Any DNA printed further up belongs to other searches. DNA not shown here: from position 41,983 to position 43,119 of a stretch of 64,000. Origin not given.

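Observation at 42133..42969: Phage-encoded PAS-GGDEF diguanylate cyclase with intact catalytic and inhibitory sites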

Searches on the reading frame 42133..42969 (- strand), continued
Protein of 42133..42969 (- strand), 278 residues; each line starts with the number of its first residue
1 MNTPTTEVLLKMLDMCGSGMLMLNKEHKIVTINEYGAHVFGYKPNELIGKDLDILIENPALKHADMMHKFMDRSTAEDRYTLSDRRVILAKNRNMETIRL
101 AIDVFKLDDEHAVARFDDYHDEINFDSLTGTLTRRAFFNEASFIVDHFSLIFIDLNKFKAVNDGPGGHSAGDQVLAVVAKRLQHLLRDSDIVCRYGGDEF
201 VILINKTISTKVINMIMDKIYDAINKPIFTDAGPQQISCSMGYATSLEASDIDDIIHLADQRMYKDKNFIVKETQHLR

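Call 15: find_homologous_proteins(query=window:42133-42969:-, max_evalue=1e-10)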
Query window:42133-42969:- (278 aa): 3208 proteins with E <= 1e-10 among 7035 candidates; the best 120 are listed.
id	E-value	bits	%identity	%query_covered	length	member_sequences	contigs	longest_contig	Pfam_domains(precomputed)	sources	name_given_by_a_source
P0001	3.1e-179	612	99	100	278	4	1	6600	PF13426.14,PF00990.27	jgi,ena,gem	-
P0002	4.6e-45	172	40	95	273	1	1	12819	PF00989.32,PF00990.27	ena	-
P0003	8.4e-42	161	38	94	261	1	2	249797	PF13188.14,PF00990.27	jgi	-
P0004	3.9e-39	153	39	94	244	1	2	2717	PF13188.14,PF00989.32,PF00990.27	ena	-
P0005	9.0e-34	135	37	85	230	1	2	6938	PF00990.27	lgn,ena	-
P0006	1.4e-24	105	44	52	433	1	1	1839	PF00990.27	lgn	-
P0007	2.4e-24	104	32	95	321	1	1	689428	PF13426.14,PF13188.14,PF00989.32,PF00990.27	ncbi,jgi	jgi:diguanylate cyclase (GGDEF)-like protein/PAS domain S-box-containing protein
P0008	4.8e-24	103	33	91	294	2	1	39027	PF13426.14,PF13188.14,PF00989.32,PF00990.27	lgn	-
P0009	2.6e-23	101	33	85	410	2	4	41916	PF13426.14,PF13188.14,PF08448.17,PF00989.32,PF00990.27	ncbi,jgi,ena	-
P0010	3.4e-23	100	40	53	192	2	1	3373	PF00990.27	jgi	jgi:diguanylate cyclase (GGDEF)-like protein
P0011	3.7e-23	100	43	51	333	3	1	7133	PF13185.13,PF01590.33,PF00990.27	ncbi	ncbi:MAG: sensor domain-containing diguanylate cyclase [Aquihabitans sp.]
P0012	4.9e-23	100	40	53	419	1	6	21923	PF08447.19,PF13426.14,PF13188.14,PF24820.2,PF08448.17,PF00989.32,PF00990.27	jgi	jgi:diguanylate cyclase (GGDEF)-like protein/PAS domain S-box-containing protein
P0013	8.1e-23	99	30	87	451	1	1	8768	PF08447.19,PF13426.14,PF13188.14,PF08670.18,PF08448.17,PF00989.32,PF00990.27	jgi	jgi:diguanylate cyclase (GGDEF)-like protein/PAS domain S-box-containing protein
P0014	1.1e-22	99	43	51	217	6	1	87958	PF00990.27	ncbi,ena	-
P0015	2.7e-22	98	39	52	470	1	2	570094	PF08447.19,PF13426.14,PF13185.13,PF01590.33,PF08448.17,PF00989.32,PF00990.27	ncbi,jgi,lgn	jgi:diguanylate cyclase (GGDEF)-like protein/PAS domain S-box-containing protein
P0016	4.1e-22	97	36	59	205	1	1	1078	PF00990.27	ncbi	-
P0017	5.6e-22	96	42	51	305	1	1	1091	PF00990.27,PF00072.31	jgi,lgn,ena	-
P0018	7.3e-22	96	32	90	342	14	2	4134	PF08447.19,PF13426.14,PF08448.17,PF00989.32,PF00990.27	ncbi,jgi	jgi:diguanylate cyclase (GGDEF)-like protein/PAS domain S-box-containing protein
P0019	8.5e-22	96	30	94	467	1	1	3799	PF13426.14,PF13188.14,PF08448.17,PF00989.32,PF00990.27,PF00072.31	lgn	-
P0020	8.6e-22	96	39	52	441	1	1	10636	PF08447.19,PF13426.14,PF13188.14,PF08448.17,PF00989.32,PF00990.27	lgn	-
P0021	1.7e-21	95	41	51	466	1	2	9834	PF00990.27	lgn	-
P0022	1.8e-21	95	42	51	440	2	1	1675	PF00989.32,PF00990.27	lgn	-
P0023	2.7e-21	94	40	51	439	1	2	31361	PF13426.14,PF00990.27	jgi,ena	jgi:diguanylate cyclase (GGDEF)-like protein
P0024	3.2e-21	94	42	42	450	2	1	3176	PF08447.19,PF13426.14,PF13185.13,PF01590.33,PF08448.17,PF13492.13,PF00989.32,PF00990.27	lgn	-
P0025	3.2e-21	94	42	52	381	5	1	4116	PF00990.27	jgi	-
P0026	3.2e-21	94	37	64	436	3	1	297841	PF08447.19,PF13426.14,PF08448.17,PF00989.32,PF00990.27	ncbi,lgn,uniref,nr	ncbi:diguanylate cyclase [Pseudomonas sp. GD03944]|uniref:diguanylate cyclase domain-containing prot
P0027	3.4e-21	94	29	94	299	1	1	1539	PF13596.13,PF13426.14,PF13188.14,PF12860.14,PF08448.17,PF00989.32,PF00990.27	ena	-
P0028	3.7e-21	94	39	53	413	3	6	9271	PF08447.19,PF13426.14,PF13188.14,PF08448.17,PF00989.32,PF00990.27,PF14598.13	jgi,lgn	jgi:diguanylate cyclase (GGDEF)-like protein/PAS domain S-box-containing protein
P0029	4.9e-21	93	29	94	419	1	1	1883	PF08447.19,PF13426.14,PF13188.14,PF00989.32,PF00990.27,PF00072.31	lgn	-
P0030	5.4e-21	93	42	55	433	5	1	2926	PF08447.19,PF13426.14,PF08448.17,PF00989.32,PF00990.27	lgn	-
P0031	5.7e-21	93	41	51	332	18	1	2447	PF13185.13,PF01590.33,PF00990.27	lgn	-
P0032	6.0e-21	93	40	51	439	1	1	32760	PF00990.27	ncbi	-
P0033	6.6e-21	93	42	44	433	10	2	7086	PF00990.27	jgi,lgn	-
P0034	6.8e-21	93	41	53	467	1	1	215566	PF13426.14,PF08448.17,PF00989.32,PF00990.27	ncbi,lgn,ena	-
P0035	7.0e-21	93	30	94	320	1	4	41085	PF13426.14,PF13188.14,PF08448.17,PF00989.32,PF00990.27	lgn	-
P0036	7.5e-21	93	38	55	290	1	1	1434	PF00990.27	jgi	jgi:diguanylate cyclase (GGDEF)-like protein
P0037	8.1e-21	93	37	59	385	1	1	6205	PF00990.27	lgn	-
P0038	1.0e-20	92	39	53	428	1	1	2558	PF08447.19,PF13426.14,PF08448.17,PF00989.32,PF00990.27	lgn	-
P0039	1.0e-20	92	30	95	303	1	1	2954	PF13426.14,PF13188.14,PF24820.2,PF08448.17,PF00989.32,PF00990.27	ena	-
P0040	1.1e-20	92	33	90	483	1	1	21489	PF08447.19,PF13426.14,PF13188.14,PF08448.17,PF00989.32,PF00990.27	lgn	-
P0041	1.2e-20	92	42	51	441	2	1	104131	PF00990.27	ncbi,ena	-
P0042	1.2e-20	92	30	93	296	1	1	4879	PF13596.13,PF13426.14,PF13188.14,PF12860.14,PF08448.17,PF00989.32,PF00990.27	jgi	jgi:diguanylate cyclase (GGDEF)-like protein/PAS domain S-box-containing protein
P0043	1.3e-20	92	41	52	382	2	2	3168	PF00990.27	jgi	-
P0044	1.3e-20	92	27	93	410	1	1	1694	PF13426.14,PF08448.17,PF00989.32,PF00990.27,PF00072.31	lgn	-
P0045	1.6e-20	92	38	52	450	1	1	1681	PF08447.19,PF13426.14,PF13185.13,PF01590.33,PF08448.17,PF13492.13,PF00989.32,PF00990.27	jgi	-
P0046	1.9e-20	91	42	51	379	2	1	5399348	PF00990.27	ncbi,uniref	ncbi:diguanylate cyclase domain-containing protein [Amphritea sp. HPY]|uniref:diguanylate cyclase do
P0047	1.9e-20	91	32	90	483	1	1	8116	PF08447.19,PF13426.14,PF13188.14,PF08448.17,PF00989.32,PF00990.27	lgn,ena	-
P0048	1.9e-20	91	42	44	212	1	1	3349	PF00990.27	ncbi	-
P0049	1.9e-20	91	42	44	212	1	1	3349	PF00990.27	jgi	-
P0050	2.1e-20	91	42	54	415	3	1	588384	PF08447.19,PF13426.14,PF13188.14,PF08448.17,PF00989.32,PF00990.27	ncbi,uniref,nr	ncbi:diguanylate cyclase domain-containing protein [Pseudomonas sp. BMS12]|uniref:diguanylate cyclas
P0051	2.2e-20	91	41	50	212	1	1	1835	PF00990.27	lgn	-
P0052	2.2e-20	91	38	58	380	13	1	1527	PF00990.27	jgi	jgi:diguanylate cyclase (GGDEF)-like protein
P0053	2.6e-20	91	30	92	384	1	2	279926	PF13426.14,PF13188.14,PF24820.2,PF08448.17,PF00989.32,PF00990.27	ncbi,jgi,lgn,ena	-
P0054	2.6e-20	91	41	51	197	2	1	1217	PF00990.27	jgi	-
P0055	2.6e-20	91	29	92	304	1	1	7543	PF13596.13,PF13426.14,PF13188.14,PF12860.14,PF08448.17,PF00989.32,PF00990.27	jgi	jgi:diguanylate cyclase (GGDEF)-like protein/PAS domain S-box-containing protein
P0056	2.9e-20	91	38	52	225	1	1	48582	PF00990.27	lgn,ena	-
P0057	2.9e-20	91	28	93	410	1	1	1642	PF13426.14,PF00989.32,PF00990.27,PF00072.31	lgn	-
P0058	3.0e-20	91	29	92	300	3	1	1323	PF08447.19,PF13426.14,PF13188.14,PF08448.17,PF00989.32,PF00990.27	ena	-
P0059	3.1e-20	91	38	51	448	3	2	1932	PF08447.19,PF13426.14,PF13188.14,PF13185.13,PF01590.33,PF08448.17,PF13492.13,PF00989.32,PF00990.27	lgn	-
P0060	3.3e-20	91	44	44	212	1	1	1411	PF00990.27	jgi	-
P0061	3.5e-20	91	40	53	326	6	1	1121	PF13426.14,PF08448.17,PF00989.32,PF00990.27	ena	-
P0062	4.0e-20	90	32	90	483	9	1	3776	PF08447.19,PF13426.14,PF13188.14,PF08448.17,PF00989.32,PF00990.27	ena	-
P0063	4.1e-20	90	31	86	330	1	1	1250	PF13426.14,PF00990.27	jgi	jgi:diguanylate cyclase (GGDEF)-like protein/PAS domain S-box-containing protein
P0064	4.7e-20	90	29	92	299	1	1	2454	PF13426.14,PF00990.27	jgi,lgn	-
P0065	4.9e-20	90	38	56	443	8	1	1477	PF13596.13,PF13426.14,PF13188.14,PF08448.17,PF00989.32,PF00990.27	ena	-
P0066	5.0e-20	90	29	94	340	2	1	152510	PF08447.19,PF13426.14,PF13188.14,PF08448.17,PF00989.32,PF00990.27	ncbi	ncbi:MAG: PAS domain S-box protein [Thermomicrobiales bacterium]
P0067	5.1e-20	90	37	54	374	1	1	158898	PF00990.27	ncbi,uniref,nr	ncbi:hypothetical protein GCM10007160_22600 [Litchfieldella qijiaojingensis]|uniref:diguanylate cycl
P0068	5.1e-20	90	28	95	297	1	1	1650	PF08447.19,PF13426.14,PF13188.14,PF12860.14,PF08448.17,PF00989.32,PF00990.27,PF17853.7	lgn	-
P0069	5.3e-20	90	37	51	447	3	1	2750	PF00989.32,PF00990.27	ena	-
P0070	5.5e-20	90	34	55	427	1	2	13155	PF08447.19,PF13426.14,PF13188.14,PF22335.2,PF08448.17,PF00989.32,PF00990.27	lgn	-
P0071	5.6e-20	90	34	55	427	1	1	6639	PF08447.19,PF13426.14,PF13188.14,PF22335.2,PF08448.17,PF00989.32,PF00990.27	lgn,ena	-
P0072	6.2e-20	90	41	53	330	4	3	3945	PF13426.14,PF08448.17,PF00989.32,PF00990.27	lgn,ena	-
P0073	6.4e-20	90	39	51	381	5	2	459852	PF00990.27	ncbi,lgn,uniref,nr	ncbi:diguanylate cyclase (GGDEF)-like protein [Zhongshania antarctica]|uniref:Diguanylate cyclase (G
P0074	6.4e-20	90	40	51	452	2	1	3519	PF00990.27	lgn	-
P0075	7.1e-20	90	37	44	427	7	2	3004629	PF08447.19,PF13426.14,PF13188.14,PF08448.17,PF00989.32,PF00990.27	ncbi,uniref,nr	ncbi:GGDEF domain-containing protein [Methylophaga pinxianii]|uniref:GGDEF domain-containing protein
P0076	7.6e-20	89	39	51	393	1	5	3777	PF00990.27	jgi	jgi:diguanylate cyclase (GGDEF)-like protein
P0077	7.7e-20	89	41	55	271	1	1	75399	PF13596.13,PF00990.27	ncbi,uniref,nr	ncbi:diguanylate cyclase [Desulfosporosinus sp. PR]|uniref:diguanylate cyclase n=1 Tax=Candidatus De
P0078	8.5e-20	89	38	54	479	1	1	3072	PF05231.20,PF00990.27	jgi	-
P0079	8.5e-20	89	30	92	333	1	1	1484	PF08447.19,PF13426.14,PF00990.27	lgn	-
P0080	9.8e-20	89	31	88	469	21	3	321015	PF13426.14,PF13185.13,PF01590.33,PF00989.32,PF00990.27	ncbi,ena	-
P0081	1.0e-19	89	30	93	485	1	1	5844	PF13426.14,PF13188.14,PF13185.13,PF12860.14,PF01590.33,PF08448.17,PF00989.32,PF00990.27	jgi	jgi:diguanylate cyclase (GGDEF)-like protein/PAS domain S-box-containing protein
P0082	1.0e-19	89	42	44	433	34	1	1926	PF00990.27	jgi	jgi:diguanylate cyclase (GGDEF)-like protein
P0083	1.1e-19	89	41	51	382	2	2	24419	PF00990.27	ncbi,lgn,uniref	ncbi:diguanylate cyclase domain-containing protein [Zhongshania sp.]|uniref:GGDEF domain-containing 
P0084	1.2e-19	89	42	51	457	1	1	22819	PF08447.19,PF13426.14,PF13188.14,PF08448.17,PF00989.32,PF00990.27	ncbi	-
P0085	1.3e-19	89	27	88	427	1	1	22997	PF08447.19,PF13426.14,PF13188.14,PF08448.17,PF00989.32,PF00990.27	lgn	-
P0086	1.3e-19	89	38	52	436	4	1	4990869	PF08447.19,PF13426.14,PF13188.14,PF08448.17,PF00989.32,PF00990.27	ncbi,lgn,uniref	ncbi:diguanylate cyclase domain-containing protein [Agarivorans sp. QJM3NY_25]|uniref:diguanylate cy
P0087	1.3e-19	89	38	52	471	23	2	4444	PF08447.19,PF13426.14,PF13188.14,PF13185.13,PF01590.33,PF08448.17,PF13492.13,PF00989.32,PF00990.27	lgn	-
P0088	1.3e-19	89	34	65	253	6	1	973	PF00990.27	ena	-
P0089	1.6e-19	88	30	90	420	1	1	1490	PF08447.19,PF13426.14,PF13188.14,PF08448.17,PF00989.32,PF00990.27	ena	-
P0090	1.6e-19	88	37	58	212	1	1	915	PF00990.27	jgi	jgi:diguanylate cyclase (GGDEF)-like protein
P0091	1.8e-19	88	40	52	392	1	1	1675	PF00990.27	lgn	-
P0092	1.8e-19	88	37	58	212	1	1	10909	PF00990.27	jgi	jgi:diguanylate cyclase (GGDEF)-like protein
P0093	1.9e-19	88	41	43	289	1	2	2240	PF08447.19,PF13426.14,PF08448.17,PF00989.32,PF00990.27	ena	-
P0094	2.0e-19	88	40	51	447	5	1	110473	PF08448.17,PF00989.32,PF00990.27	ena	-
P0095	2.1e-19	88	33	59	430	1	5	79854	PF13426.14,PF13188.14,PF08448.17,PF00989.32,PF00990.27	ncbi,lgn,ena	-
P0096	2.2e-19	88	35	52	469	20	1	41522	PF08447.19,PF13426.14,PF13188.14,PF13185.13,PF01590.33,PF08448.17,PF13492.13,PF00989.32,PF00990.27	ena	-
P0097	2.2e-19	88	30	92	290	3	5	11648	PF08447.19,PF13426.14,PF08448.17,PF00989.32,PF00990.27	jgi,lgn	-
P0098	2.3e-19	88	41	44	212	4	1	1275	PF00990.27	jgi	jgi:diguanylate cyclase (GGDEF)-like protein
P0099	2.3e-19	88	34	55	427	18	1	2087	PF08447.19,PF13426.14,PF22335.2,PF08448.17,PF00989.32,PF00990.27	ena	-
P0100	2.3e-19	88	40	51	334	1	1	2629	PF00990.27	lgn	-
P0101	2.3e-19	88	32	58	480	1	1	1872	PF13188.14,PF08448.17,PF00990.27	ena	-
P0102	2.4e-19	88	30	90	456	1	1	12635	PF08447.19,PF13426.14,PF13188.14,PF08448.17,PF00989.32,PF00990.27,PF00072.31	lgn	-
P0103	2.4e-19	88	34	55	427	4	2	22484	PF08447.19,PF13426.14,PF22335.2,PF08448.17,PF00989.32,PF00990.27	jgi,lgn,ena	jgi:diguanylate cyclase (GGDEF)-like protein/PAS domain S-box-containing protein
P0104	2.5e-19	88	34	55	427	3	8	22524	PF08447.19,PF13426.14,PF22335.2,PF08448.17,PF00989.32,PF00990.27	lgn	-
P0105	2.7e-19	88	37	67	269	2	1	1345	PF00990.27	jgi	jgi:diguanylate cyclase (GGDEF)-like protein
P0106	2.8e-19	88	41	53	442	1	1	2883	PF13185.13,PF00498.32,PF01590.33,PF16697.11,PF00990.27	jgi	jgi:diguanylate cyclase (GGDEF)-like protein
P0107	2.9e-19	88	38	51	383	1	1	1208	PF08448.17,PF00990.27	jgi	jgi:diguanylate cyclase (GGDEF)-like protein/PAS domain S-box-containing protein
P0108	3.0e-19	88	43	44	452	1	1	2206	PF08447.19,PF13426.14,PF13185.13,PF01590.33,PF08448.17,PF00989.32,PF00990.27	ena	-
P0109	3.0e-19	88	27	94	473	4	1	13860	PF08447.19,PF13426.14,PF13188.14,PF18095.8,PF12860.14,PF08448.17,PF00989.32,PF00990.27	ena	-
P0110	3.3e-19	87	27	96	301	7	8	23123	PF08447.19,PF13426.14,PF13188.14,PF12860.14,PF08448.17,PF00989.32,PF00990.27,PF17853.7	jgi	jgi:diguanylate cyclase (GGDEF)-like protein/PAS domain S-box-containing protein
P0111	3.3e-19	87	27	96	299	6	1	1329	PF08447.19,PF13426.14,PF13188.14,PF12860.14,PF08448.17,PF00989.32,PF00990.27,PF17853.7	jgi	jgi:diguanylate cyclase (GGDEF)-like protein/PAS domain S-box-containing protein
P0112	3.4e-19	87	31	90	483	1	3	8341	PF08447.19,PF13426.14,PF13188.14,PF08448.17,PF00989.32,PF00990.27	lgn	-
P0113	4.1e-19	87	30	94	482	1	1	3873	PF08447.19,PF13426.14,PF13188.14,PF08448.17,PF00989.32,PF00990.27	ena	-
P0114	4.1e-19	87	38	59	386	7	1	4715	PF00990.27,PF13675.12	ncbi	-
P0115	4.2e-19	87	33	90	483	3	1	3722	PF08447.19,PF13426.14,PF13188.14,PF08448.17,PF00989.32,PF00990.27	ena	-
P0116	4.6e-19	87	31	86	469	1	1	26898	PF13426.14,PF00989.32,PF00990.27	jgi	jgi:diguanylate cyclase (GGDEF)-like protein/PAS domain S-box-containing protein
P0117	4.8e-19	87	30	86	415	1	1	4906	PF08447.19,PF13426.14,PF13188.14,PF08448.17,PF00989.32,PF00990.27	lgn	-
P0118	4.9e-19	87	34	55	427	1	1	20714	PF08447.19,PF13426.14,PF22335.2,PF08448.17,PF00989.32,PF00990.27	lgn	-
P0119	4.9e-19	87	34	55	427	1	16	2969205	PF08447.19,PF13426.14,PF22335.2,PF08448.17,PF00989.32,PF00990.27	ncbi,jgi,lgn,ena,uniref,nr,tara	ncbi:GGDEF domain-containing protein [Methylophaga sp. UBA2689]|uniref:GGDEF domain-containing prote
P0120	4.9e-19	87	41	53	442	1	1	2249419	PF13185.13,PF00498.32,PF01590.33,PF16697.11,PF00990.27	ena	-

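Call 16: find_encoding_contigs(protein=window:42133-42969:-, flank=10000, max_places=6)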
Protein window:42133-42969:- (278 aa): 2 contigs read that carry it; 1 place shown.
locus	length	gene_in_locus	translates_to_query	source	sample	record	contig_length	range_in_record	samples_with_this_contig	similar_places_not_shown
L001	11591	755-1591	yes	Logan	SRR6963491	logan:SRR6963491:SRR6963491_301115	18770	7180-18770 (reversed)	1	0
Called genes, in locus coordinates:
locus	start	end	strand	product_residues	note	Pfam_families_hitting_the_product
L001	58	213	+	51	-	-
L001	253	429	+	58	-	-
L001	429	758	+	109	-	-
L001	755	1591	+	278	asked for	PF13426:PAS_9 (weak), PF00990:GGDEF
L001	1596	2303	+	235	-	-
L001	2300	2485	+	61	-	-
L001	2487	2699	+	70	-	-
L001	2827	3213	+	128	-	-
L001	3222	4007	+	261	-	-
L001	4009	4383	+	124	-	-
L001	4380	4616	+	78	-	-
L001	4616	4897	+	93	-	-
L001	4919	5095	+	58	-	PF07432:Hc1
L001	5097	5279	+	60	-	-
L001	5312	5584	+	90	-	PF07880:T4_gp9_10_N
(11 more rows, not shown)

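Call 18: find_encoding_contigs(protein=P0003, flank=10000, max_places=3)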
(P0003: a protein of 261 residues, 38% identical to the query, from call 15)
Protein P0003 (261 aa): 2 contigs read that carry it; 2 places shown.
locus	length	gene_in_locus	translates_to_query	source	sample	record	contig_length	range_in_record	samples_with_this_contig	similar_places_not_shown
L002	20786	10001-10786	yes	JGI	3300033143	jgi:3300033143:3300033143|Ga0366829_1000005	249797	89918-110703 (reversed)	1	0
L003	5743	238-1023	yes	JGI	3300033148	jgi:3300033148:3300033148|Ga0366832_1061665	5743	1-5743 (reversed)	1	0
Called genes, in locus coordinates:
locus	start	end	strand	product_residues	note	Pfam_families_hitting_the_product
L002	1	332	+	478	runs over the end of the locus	PF18127:NAMPT_N, PF04095:NAPRTase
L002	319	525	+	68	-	-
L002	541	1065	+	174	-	-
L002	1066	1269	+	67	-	-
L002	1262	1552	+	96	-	-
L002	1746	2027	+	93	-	-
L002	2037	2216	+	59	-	-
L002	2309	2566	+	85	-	-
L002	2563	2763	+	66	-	-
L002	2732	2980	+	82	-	-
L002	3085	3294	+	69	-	-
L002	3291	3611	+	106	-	-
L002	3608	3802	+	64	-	-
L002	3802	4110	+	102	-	-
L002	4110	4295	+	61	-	-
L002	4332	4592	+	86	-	PF10902:WYL_2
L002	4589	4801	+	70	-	-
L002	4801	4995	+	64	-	-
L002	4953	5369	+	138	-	-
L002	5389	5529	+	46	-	-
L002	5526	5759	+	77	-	-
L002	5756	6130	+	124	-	-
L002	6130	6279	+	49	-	-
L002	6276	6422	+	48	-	-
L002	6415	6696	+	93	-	-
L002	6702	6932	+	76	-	-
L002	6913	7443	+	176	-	-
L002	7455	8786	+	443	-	PF13506:Glyco_transf_21, PF00535:Glycos_transf_2, PF01644:Chitin_synth_1 (faint), PF10111:Glyco_tranf_2_2 (weak), PF13641:Glyco_tranf_2_3, PF03142:Chitin_synth_2, PF13632:Glyco_trans_2_3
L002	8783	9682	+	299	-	-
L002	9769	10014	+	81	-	-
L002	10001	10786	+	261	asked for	PF13188:PAS_8 (weak), PF00990:GGDEF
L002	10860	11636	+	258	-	PF00149:Metallophos, PF12850:Metallophos_2 (faint)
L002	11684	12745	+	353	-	-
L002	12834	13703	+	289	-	PF13671:AAA_33, PF25109:HAD_PNKP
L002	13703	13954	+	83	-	-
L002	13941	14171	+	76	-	-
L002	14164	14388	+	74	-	-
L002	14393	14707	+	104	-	-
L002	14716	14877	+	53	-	-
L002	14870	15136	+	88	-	-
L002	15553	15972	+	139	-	-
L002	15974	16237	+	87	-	-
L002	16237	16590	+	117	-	-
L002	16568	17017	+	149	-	PF00565:SNase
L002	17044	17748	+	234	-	-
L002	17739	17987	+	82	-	-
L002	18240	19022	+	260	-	-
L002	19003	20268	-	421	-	-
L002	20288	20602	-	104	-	-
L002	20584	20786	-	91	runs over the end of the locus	-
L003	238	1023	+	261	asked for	PF13188:PAS_8 (weak), PF00990:GGDEF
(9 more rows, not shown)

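Call 19: find_encoding_contigs(protein=P0002, flank=10000, max_places=3)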
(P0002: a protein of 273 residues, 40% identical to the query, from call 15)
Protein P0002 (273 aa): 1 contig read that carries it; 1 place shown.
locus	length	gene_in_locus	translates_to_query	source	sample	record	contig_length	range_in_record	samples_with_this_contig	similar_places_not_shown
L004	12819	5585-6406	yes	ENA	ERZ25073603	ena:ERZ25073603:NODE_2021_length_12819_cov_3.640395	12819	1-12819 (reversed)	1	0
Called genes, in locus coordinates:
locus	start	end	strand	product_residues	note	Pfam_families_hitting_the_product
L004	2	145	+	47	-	?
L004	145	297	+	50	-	-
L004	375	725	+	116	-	-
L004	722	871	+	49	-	-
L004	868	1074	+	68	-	-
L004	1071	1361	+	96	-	-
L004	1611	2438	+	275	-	-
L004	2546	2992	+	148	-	-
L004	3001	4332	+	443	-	PF13506:Glyco_transf_21, PF00535:Glycos_transf_2, PF01644:Chitin_synth_1 (faint), PF10111:Glyco_tranf_2_2 (weak), PF13641:Glyco_tranf_2_3, PF03142:Chitin_synth_2, PF13632:Glyco_trans_2_3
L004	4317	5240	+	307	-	-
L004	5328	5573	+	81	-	-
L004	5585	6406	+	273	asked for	PF00989:PAS (weak), PF00990:GGDEF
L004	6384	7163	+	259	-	PF00149:Metallophos, PF12850:Metallophos_2 (faint)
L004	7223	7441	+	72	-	-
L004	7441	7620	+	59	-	-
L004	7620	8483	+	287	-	PF13671:AAA_33, PF25109:HAD_PNKP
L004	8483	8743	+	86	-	-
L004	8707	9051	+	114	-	-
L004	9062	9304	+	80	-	-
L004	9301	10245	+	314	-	PF09414:RNA_ligase, PF18043:T4_Rnl2_C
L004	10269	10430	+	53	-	-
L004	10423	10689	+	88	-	-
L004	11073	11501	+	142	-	-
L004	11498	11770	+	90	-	-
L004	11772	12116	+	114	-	-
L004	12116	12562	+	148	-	PF00565:SNase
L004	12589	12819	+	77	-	?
